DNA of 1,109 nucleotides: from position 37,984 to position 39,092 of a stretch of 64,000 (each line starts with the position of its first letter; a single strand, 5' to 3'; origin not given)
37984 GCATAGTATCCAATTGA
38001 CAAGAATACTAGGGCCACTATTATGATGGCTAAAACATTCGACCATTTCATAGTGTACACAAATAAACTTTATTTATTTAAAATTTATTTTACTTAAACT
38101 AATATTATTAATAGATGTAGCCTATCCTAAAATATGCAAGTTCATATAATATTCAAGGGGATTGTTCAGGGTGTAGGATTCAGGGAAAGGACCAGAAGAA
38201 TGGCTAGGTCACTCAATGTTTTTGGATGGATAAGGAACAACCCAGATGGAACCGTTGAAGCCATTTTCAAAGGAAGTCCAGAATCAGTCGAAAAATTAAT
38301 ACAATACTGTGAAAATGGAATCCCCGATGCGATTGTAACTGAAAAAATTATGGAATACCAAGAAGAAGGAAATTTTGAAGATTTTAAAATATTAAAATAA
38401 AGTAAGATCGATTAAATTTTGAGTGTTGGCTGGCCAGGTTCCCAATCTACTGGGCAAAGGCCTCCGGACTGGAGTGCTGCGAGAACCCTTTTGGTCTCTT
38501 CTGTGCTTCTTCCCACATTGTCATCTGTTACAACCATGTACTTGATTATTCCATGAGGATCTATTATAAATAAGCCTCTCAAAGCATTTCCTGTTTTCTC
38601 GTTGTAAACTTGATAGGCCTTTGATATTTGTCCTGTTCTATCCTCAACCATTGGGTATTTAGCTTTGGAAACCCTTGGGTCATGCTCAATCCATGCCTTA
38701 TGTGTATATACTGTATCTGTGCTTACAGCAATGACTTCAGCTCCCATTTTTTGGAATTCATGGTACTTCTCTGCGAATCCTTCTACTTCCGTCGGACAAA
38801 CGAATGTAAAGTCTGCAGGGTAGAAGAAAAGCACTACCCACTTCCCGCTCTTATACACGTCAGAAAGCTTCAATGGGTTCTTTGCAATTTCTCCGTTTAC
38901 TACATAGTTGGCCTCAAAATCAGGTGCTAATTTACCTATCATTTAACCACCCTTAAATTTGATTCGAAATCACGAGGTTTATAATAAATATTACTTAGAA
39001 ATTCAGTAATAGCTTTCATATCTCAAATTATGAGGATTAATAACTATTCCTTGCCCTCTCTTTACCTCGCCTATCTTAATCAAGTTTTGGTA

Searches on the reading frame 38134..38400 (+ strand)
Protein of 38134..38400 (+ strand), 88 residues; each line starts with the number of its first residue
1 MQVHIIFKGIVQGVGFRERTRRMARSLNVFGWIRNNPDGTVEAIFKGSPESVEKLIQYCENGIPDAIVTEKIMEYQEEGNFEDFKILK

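Call 44: search_protein_families(library=pfam, proteins=[window:38134-38400:+], max_evalue=0.01)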
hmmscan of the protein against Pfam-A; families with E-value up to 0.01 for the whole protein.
window:38134-38400:+ (88 aa): 1 family
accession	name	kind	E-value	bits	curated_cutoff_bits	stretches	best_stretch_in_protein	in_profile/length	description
PF00708.24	Acylphosphatase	-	5.3e-22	78.4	22.5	1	3-86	1-85/85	Acylphosphatase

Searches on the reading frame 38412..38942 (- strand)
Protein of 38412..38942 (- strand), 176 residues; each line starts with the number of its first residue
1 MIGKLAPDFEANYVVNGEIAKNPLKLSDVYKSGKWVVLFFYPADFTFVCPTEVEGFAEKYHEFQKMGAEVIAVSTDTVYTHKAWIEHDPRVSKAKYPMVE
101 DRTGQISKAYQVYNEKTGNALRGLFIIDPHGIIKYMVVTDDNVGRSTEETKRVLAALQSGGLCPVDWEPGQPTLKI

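Call 44: search_protein_families(library=pfam, proteins=[window:38412-38942:-], max_evalue=0.01)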
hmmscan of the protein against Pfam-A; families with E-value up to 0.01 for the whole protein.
window:38412-38942:- (176 aa): 3 families
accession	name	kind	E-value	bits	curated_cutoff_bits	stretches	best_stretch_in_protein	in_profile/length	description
PF00578.27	AhpC-TSA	-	6.1e-42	142.9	26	1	2-136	1-124/124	AhpC/TSA family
PF08534.16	Redoxin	-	4.9e-16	59.3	26.6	1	3-149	3-143/148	Redoxin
PF10417.14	1-cysPrx_C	-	0.0036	17.7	21.1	1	159-174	8-24/41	C-terminal domain of 1-Cys peroxiredoxin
